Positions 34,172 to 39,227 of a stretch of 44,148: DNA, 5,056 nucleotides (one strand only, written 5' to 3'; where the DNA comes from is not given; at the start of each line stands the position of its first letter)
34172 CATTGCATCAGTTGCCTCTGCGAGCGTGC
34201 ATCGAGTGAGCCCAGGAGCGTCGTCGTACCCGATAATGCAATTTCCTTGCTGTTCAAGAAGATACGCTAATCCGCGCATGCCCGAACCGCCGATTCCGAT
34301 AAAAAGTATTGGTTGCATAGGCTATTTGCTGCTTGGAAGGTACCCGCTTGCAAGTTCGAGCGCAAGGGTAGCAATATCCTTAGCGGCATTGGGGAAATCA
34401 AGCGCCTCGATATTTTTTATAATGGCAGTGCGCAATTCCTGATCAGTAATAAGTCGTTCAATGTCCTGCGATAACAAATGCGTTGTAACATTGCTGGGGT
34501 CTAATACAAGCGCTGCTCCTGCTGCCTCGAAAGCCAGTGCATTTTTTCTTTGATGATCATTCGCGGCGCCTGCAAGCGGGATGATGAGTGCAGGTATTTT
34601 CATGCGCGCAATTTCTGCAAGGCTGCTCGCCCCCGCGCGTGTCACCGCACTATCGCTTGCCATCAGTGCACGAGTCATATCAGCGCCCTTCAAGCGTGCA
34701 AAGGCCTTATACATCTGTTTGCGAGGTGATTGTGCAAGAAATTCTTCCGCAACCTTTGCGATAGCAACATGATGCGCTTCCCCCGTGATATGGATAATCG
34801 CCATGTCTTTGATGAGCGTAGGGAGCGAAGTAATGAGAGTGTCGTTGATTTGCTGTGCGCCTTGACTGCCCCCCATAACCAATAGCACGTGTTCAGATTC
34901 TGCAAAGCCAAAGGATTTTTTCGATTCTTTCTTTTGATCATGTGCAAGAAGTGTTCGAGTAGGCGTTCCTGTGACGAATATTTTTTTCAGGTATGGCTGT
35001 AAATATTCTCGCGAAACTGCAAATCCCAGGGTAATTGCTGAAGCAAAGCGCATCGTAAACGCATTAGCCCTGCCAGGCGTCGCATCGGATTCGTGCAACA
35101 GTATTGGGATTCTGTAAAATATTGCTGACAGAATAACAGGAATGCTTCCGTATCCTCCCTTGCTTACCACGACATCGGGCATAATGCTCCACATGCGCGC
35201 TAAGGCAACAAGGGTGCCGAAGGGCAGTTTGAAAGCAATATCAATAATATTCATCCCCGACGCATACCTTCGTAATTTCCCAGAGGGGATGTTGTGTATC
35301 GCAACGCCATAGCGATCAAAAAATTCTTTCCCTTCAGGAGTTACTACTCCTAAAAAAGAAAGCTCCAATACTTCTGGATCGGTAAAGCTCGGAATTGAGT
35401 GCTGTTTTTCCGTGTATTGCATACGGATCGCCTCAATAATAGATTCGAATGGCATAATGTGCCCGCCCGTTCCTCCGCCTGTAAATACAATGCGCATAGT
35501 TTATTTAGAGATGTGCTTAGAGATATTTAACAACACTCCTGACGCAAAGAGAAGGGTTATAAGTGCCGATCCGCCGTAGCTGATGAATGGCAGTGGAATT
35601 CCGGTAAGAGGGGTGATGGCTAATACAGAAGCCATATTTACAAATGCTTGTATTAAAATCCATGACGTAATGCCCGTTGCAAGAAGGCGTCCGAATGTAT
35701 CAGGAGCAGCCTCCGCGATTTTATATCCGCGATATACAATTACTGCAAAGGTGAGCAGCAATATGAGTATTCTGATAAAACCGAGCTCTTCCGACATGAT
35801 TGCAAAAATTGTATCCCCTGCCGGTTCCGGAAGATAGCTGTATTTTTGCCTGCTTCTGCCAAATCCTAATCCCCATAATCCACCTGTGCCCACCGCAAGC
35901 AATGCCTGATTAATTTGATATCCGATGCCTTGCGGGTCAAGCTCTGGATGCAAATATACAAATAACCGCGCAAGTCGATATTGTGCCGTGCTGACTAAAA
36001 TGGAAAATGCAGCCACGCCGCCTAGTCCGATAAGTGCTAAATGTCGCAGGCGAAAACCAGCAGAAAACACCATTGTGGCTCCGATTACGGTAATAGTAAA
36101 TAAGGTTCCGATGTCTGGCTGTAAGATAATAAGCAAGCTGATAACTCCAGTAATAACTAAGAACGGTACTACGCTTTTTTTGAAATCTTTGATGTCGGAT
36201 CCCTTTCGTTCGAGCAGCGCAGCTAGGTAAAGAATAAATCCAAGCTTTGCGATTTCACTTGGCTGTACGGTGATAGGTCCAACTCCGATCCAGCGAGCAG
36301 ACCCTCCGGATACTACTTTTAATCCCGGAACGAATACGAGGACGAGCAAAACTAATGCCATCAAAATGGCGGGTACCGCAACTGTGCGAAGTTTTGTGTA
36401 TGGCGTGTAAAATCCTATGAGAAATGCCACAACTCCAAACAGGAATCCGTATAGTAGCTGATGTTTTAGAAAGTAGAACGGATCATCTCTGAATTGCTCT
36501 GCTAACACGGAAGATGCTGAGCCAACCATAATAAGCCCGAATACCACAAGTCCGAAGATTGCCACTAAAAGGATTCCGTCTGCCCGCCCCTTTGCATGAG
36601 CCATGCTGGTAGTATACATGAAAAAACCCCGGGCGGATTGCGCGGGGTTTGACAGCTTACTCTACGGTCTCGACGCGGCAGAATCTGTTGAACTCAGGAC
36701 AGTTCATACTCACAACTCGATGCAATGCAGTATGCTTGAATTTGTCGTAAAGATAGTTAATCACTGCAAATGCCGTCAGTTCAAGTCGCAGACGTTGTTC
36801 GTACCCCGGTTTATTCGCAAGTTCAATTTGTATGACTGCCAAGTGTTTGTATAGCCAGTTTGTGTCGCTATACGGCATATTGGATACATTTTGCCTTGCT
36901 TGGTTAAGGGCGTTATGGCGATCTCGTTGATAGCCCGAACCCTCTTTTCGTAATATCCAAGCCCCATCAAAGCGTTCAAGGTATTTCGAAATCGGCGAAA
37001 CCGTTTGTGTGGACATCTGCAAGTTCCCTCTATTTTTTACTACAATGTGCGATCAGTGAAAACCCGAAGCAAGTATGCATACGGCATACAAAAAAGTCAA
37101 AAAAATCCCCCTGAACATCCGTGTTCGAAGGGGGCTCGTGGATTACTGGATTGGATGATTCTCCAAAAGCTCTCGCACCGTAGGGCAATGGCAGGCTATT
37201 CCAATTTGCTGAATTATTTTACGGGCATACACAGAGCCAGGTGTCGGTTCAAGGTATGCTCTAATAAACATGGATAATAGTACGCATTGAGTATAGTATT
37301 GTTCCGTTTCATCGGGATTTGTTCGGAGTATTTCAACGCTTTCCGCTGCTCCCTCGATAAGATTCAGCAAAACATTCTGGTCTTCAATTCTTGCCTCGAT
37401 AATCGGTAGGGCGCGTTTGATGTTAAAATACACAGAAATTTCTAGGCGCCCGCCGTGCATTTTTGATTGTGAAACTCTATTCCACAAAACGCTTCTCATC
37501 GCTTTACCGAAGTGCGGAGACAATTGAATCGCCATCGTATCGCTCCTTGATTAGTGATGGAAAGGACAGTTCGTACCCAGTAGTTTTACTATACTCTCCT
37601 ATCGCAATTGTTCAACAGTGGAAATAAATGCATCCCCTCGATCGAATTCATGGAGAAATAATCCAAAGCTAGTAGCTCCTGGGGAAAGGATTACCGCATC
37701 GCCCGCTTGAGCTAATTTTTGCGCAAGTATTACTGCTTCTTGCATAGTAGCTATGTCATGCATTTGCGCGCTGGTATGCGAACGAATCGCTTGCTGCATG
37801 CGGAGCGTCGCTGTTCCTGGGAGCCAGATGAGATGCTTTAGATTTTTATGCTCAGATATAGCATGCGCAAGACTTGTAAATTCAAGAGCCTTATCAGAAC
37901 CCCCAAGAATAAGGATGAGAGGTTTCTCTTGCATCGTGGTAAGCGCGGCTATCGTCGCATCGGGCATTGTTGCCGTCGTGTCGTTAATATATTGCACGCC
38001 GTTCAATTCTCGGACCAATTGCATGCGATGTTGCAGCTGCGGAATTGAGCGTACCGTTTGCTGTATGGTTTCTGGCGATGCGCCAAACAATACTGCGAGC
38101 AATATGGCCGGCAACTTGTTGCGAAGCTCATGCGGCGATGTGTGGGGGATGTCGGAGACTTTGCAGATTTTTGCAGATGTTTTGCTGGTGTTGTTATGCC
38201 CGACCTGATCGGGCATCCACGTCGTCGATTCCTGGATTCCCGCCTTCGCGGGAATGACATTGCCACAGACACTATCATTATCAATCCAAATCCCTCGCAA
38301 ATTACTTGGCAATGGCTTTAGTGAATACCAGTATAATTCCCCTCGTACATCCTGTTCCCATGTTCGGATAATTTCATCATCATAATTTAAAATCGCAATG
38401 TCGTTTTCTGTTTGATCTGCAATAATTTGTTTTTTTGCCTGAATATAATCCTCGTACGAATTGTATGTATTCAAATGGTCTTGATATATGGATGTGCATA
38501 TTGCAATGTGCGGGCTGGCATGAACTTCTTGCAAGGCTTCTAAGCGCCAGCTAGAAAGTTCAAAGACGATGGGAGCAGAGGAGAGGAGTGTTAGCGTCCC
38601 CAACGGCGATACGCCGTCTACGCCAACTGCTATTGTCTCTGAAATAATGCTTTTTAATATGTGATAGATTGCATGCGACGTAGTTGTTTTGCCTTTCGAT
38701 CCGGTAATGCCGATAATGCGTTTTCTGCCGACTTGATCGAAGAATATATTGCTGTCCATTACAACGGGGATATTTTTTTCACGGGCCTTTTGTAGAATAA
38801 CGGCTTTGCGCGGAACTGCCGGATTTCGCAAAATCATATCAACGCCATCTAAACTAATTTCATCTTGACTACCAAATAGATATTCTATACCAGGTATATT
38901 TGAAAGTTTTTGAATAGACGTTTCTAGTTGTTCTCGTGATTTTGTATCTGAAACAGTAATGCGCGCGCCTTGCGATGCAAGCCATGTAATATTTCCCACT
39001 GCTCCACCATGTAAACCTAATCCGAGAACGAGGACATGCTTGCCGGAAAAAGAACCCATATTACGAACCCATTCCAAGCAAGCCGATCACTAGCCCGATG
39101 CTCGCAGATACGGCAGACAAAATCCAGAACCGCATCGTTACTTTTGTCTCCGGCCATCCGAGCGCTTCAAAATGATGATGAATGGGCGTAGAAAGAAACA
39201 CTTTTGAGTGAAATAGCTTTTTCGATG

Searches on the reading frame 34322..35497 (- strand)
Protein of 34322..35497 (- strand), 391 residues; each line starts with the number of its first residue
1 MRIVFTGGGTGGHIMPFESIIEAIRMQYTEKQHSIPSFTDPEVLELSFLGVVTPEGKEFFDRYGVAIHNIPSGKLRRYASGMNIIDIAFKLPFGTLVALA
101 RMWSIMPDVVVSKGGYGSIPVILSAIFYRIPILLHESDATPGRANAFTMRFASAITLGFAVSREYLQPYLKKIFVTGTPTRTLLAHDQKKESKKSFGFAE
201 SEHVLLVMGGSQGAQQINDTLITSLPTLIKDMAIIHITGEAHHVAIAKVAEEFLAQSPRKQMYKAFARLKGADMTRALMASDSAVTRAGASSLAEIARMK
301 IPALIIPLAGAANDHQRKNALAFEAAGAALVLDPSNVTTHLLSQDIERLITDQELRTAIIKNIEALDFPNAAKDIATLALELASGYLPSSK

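Call 16: search_protein_families(library=pfam, proteins=[window:34322-35497:-], max_evalue=0.001)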
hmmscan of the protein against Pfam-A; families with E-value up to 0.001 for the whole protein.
window:34322-35497:- (391 aa): 2 families
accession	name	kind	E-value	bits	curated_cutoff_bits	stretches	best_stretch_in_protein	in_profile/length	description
PF04101.22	Glyco_tran_28_C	-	2.2e-25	90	22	1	204-372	1-163/166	Glycosyltransferase family 28 C-terminal domain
PF03033.26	Glyco_transf_28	-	3.1e-19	69.8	26.2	1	54-155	36-137/139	Glycosyltransferase family 28 N-terminal domain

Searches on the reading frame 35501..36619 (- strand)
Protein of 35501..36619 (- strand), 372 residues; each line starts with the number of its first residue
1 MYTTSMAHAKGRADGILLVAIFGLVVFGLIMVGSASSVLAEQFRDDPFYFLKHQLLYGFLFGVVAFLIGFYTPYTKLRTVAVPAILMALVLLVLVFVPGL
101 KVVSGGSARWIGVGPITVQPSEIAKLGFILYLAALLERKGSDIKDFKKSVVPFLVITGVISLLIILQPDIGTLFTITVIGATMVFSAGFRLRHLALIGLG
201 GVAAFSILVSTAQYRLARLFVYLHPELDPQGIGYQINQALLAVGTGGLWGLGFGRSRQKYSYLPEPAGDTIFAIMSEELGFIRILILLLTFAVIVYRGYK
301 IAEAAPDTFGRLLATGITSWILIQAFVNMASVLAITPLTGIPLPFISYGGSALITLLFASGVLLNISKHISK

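Call 16: search_protein_families(library=pfam, proteins=[window:35501-36619:-], max_evalue=0.001)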
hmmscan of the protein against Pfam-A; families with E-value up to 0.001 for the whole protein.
window:35501-36619:- (372 aa): 1 family
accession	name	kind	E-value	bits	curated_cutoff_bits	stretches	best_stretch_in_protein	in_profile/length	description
PF01098.24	FTSW_RODA_SPOVE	-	4e-99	332.4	26.4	1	17-370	3-354/356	Cell cycle protein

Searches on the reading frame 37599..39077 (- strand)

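Call 16: search_protein_families(library=pfam, proteins=[window:37599-39077:-], max_evalue=0.001)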
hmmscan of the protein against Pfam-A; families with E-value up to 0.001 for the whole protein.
window:37599-39077:- (492 aa): 3 families
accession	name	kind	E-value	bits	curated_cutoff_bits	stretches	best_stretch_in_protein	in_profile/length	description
PF08245.18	Mur_ligase_M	-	4.1e-24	86.1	24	1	124-247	1-138/200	Mur ligase middle domain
PF02875.26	Mur_ligase_C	-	1.9e-13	51.8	28.4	1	350-466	1-125/127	Mur ligase, glutamate ligase domain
PF21799.2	MurD-like_N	-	1.4e-10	41.7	27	1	13-106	1-87/88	Mur ligase MurD-like, N-terminal domain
